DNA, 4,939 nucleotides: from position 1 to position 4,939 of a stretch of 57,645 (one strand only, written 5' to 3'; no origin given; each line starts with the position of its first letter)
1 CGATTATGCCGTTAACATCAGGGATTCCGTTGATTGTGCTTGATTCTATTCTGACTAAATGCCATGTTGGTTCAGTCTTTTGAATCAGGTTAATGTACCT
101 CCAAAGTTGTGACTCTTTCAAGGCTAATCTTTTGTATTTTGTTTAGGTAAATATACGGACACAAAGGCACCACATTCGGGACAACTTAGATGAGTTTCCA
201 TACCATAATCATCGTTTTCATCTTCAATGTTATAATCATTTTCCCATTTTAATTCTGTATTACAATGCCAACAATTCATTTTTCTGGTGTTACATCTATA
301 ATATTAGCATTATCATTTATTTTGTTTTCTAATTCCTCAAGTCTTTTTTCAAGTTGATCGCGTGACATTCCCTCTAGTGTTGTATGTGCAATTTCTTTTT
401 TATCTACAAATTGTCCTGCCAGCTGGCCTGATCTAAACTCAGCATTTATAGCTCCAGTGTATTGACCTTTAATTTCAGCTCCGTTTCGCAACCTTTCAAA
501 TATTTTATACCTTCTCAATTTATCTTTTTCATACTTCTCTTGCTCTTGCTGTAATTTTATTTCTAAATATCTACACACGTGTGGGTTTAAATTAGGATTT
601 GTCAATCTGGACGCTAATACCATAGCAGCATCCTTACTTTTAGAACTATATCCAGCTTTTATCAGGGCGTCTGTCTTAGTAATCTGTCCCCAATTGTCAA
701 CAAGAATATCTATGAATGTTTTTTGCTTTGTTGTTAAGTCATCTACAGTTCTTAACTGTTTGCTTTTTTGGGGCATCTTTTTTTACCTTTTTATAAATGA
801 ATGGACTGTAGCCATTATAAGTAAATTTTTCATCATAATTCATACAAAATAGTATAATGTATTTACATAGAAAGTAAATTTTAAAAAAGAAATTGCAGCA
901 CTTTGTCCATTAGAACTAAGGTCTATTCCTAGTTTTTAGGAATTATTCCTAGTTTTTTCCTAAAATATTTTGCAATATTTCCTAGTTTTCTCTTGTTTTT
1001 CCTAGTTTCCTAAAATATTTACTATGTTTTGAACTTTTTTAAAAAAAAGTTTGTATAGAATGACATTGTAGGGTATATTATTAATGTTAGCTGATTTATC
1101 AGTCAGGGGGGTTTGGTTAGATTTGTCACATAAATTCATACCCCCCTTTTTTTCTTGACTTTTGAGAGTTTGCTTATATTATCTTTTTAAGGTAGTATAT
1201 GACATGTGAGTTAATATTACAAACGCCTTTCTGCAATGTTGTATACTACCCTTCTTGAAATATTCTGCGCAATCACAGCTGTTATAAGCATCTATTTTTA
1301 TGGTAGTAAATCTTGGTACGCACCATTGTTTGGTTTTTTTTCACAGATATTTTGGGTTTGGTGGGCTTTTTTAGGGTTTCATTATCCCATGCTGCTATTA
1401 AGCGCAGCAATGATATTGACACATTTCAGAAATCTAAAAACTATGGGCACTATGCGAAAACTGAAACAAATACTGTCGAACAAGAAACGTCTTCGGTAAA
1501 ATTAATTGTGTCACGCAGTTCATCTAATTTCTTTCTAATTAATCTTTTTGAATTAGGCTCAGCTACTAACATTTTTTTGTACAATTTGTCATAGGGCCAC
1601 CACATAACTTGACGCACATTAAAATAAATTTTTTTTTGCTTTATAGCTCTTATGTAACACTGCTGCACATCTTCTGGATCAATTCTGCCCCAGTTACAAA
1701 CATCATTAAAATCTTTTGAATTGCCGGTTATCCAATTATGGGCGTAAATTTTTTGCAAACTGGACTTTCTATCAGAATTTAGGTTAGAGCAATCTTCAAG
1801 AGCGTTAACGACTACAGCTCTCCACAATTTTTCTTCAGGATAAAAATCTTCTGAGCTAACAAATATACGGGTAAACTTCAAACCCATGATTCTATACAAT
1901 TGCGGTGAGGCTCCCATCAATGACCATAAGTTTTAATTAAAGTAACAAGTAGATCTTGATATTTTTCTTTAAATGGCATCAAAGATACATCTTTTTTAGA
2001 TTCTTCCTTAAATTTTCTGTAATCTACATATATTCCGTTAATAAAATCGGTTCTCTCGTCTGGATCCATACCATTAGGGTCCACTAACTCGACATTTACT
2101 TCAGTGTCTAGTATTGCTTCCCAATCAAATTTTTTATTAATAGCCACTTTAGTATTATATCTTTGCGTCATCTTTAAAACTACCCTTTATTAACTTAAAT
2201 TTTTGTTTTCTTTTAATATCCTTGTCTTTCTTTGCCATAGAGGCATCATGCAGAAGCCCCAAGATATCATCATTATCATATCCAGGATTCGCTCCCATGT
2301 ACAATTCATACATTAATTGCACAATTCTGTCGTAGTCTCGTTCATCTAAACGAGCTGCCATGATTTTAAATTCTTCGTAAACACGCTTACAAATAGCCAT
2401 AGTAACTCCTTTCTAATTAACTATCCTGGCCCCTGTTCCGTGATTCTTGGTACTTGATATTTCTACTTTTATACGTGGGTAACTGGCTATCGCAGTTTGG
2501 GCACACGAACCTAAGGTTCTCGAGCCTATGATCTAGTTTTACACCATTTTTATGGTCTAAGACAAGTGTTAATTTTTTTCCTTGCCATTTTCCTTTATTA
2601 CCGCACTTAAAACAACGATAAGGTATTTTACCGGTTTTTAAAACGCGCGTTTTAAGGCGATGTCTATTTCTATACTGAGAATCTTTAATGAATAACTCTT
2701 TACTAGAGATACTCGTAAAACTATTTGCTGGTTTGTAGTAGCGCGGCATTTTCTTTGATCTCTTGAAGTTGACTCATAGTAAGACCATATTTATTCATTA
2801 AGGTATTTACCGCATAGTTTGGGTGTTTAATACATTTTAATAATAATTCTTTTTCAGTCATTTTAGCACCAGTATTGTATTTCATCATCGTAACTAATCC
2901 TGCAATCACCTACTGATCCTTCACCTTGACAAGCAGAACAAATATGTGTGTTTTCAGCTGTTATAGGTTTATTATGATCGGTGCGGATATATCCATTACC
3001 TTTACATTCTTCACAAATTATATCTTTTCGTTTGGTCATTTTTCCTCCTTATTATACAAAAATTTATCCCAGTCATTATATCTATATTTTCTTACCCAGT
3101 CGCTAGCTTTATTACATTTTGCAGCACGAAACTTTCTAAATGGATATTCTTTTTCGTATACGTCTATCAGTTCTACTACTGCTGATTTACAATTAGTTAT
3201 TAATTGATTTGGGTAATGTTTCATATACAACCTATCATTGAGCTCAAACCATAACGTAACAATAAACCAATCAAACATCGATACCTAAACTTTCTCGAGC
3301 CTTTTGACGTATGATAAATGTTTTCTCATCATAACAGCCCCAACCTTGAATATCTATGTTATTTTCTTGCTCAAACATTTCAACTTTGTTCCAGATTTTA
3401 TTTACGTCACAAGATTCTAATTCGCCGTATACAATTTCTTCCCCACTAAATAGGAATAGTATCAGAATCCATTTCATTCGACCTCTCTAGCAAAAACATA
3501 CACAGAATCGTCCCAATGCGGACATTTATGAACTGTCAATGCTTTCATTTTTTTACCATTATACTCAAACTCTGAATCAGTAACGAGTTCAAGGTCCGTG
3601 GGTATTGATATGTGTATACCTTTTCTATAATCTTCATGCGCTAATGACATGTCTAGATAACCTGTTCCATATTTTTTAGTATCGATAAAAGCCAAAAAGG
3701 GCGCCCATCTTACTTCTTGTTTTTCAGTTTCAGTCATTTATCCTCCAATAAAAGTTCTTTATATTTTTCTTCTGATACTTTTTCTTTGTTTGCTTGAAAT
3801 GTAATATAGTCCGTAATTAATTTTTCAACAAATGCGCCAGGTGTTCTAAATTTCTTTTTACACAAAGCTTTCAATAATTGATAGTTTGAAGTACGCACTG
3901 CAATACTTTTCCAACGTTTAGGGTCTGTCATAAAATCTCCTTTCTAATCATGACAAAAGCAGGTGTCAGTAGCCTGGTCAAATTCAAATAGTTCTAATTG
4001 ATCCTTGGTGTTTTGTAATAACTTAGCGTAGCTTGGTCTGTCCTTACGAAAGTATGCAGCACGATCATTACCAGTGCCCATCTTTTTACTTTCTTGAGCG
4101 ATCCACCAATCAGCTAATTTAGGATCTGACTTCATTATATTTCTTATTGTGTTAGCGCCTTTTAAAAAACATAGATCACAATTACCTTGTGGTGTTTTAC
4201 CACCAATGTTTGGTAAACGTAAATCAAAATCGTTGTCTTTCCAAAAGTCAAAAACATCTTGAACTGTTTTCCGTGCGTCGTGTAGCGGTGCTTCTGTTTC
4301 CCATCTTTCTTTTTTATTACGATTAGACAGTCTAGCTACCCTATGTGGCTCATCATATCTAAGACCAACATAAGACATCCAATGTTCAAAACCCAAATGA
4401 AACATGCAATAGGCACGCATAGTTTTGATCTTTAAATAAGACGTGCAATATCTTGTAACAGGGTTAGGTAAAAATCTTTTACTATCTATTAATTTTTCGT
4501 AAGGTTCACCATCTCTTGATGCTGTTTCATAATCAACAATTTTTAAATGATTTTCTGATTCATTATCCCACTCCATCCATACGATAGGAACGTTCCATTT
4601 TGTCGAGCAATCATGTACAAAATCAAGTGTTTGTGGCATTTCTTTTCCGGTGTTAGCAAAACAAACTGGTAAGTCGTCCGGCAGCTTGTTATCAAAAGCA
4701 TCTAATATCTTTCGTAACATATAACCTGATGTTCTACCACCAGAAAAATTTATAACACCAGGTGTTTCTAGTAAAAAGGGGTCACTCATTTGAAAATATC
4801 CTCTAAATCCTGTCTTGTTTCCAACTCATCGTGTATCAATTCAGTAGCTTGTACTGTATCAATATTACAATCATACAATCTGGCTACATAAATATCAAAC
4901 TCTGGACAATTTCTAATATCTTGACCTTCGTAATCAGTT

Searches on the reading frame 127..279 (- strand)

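Call 34: search_protein_families(library=pfam, max_evalue=0.01, proteins=[window:127-279:-])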
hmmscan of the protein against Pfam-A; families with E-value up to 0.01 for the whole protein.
seq(51 aa): 4 families
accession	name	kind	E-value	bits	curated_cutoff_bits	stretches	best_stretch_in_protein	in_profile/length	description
PF23454.1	Zn_ribbon_Brz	-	0.00014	22.8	27.9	1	29-49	4-24/58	Transcriptional regulator Brz zinc beta ribbon domain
PF23137.1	HVO_0758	-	0.0026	18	27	0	1-38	21-50/55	HVO_0758 mu-protein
PF13248.11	Zn_ribbon_3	-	0.0032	17.3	27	0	31-41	3-13/26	zinc-ribbon domain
PF12773.13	DZR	-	0.0053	17.3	27.3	1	3-41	15-35/45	Double zinc ribbon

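Call 35: search_protein_families(library=phrogs, max_evalue=0.001, proteins=[window:127-279:-])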
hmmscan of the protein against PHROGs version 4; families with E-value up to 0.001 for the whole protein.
seq(51 aa): 1 family
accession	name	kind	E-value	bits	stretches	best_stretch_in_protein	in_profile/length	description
phrog_2816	-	other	0.00012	23.2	0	31-49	1-19/43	protease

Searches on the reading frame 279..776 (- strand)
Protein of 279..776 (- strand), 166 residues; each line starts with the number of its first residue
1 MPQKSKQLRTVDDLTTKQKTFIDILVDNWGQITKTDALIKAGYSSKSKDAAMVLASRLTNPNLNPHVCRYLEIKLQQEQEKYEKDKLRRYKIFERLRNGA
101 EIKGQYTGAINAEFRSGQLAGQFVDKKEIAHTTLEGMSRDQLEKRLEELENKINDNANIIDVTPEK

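Call 34: search_protein_families(library=pfam, max_evalue=0.01, proteins=[window:279-776:-])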
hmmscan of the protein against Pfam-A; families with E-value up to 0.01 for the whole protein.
seq(166 aa): 1 family
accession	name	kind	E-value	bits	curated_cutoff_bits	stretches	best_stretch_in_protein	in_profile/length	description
PF03592.21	Terminase_2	-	2.7e-05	25.3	26.1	1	14-96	1-71/141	Terminase small subunit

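Call 35: search_protein_families(library=phrogs, max_evalue=0.001, proteins=[window:279-776:-])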
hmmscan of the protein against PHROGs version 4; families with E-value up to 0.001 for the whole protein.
seq(166 aa): 4 families
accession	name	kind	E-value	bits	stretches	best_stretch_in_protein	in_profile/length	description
phrog_51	-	head and packaging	1.9e-06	28.8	1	6-109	81-177/261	terminase small subunit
phrog_17390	-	unknown function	6e-06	27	1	14-60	3-44/69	-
phrog_1595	-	head and packaging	5.3e-05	24.4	1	13-101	3-87/164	terminase small subunit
phrog_641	-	head and packaging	6.8e-05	24.4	1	14-86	3-68/162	terminase small subunit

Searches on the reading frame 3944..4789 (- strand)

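Call 43: search_protein_families(library=pfam, max_evalue=0.001, proteins=[window:3944-4789:-])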
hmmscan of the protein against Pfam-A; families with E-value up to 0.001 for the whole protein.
window:3944-4789:- (281 aa): 1 family
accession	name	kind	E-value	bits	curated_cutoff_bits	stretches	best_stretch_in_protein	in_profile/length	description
PF01507.26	PAPS_reduct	-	1.5e-06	28.8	22.5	1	12-165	3-130/175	Phosphoadenosine phosphosulfate reductase domain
